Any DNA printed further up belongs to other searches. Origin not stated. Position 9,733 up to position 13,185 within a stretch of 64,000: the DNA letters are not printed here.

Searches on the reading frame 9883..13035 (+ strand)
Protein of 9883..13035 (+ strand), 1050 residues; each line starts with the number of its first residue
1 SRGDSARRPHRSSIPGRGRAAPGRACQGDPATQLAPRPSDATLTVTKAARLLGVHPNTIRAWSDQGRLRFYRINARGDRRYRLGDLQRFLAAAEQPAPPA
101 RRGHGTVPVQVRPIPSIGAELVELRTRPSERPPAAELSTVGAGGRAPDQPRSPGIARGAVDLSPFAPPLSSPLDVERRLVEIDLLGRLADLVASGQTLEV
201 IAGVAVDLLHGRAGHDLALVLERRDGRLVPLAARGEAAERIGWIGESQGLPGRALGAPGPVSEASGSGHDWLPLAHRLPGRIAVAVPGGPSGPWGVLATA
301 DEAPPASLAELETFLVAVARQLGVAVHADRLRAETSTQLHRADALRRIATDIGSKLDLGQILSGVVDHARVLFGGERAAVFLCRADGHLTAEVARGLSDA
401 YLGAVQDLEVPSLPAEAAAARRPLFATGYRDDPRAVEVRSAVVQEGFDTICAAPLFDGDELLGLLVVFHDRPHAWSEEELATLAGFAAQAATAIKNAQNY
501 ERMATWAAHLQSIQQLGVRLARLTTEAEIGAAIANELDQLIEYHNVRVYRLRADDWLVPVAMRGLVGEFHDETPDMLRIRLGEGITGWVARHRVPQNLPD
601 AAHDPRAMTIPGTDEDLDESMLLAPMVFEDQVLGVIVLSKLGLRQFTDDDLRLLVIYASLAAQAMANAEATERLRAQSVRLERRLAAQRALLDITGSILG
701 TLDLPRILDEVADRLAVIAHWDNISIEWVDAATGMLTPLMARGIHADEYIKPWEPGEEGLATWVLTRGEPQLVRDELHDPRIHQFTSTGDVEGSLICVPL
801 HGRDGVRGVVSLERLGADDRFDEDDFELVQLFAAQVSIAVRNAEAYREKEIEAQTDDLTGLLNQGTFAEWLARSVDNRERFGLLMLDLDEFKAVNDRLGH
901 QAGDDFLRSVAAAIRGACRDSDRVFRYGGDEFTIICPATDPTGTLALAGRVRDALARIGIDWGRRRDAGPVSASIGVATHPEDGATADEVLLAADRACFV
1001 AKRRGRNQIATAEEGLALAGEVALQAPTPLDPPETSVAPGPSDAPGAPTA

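Call 69: search_protein_families(library=pfam, proteins=[window:9883-13035:+], max_evalue=0.000001)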
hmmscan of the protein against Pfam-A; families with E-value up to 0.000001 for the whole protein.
window:9883-13035:+ (1050 aa): 6 families
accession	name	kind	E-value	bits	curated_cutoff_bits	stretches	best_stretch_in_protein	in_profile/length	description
PF01590.32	GAF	-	6.4e-46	156.6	22.4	3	357-494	1-133/133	GAF domain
PF13185.12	GAF_2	-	2.9e-40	138.1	28.6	3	356-494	2-135/136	GAF domain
PF00990.26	GGDEF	-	2.6e-39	135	23.8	1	853-1008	1-161/161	Diguanylate cyclase, GGDEF domain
PF13492.12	GAF_3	-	3.2e-33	115.3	27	3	357-496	1-129/129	GAF domain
PF12728.13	HTH_17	-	7.7e-10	39.3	27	1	43-92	2-49/51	Helix-turn-helix domain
PF13411.12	MerR_1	-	2.1e-08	34.6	21.6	0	44-90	2-47/69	MerR HTH family regulatory protein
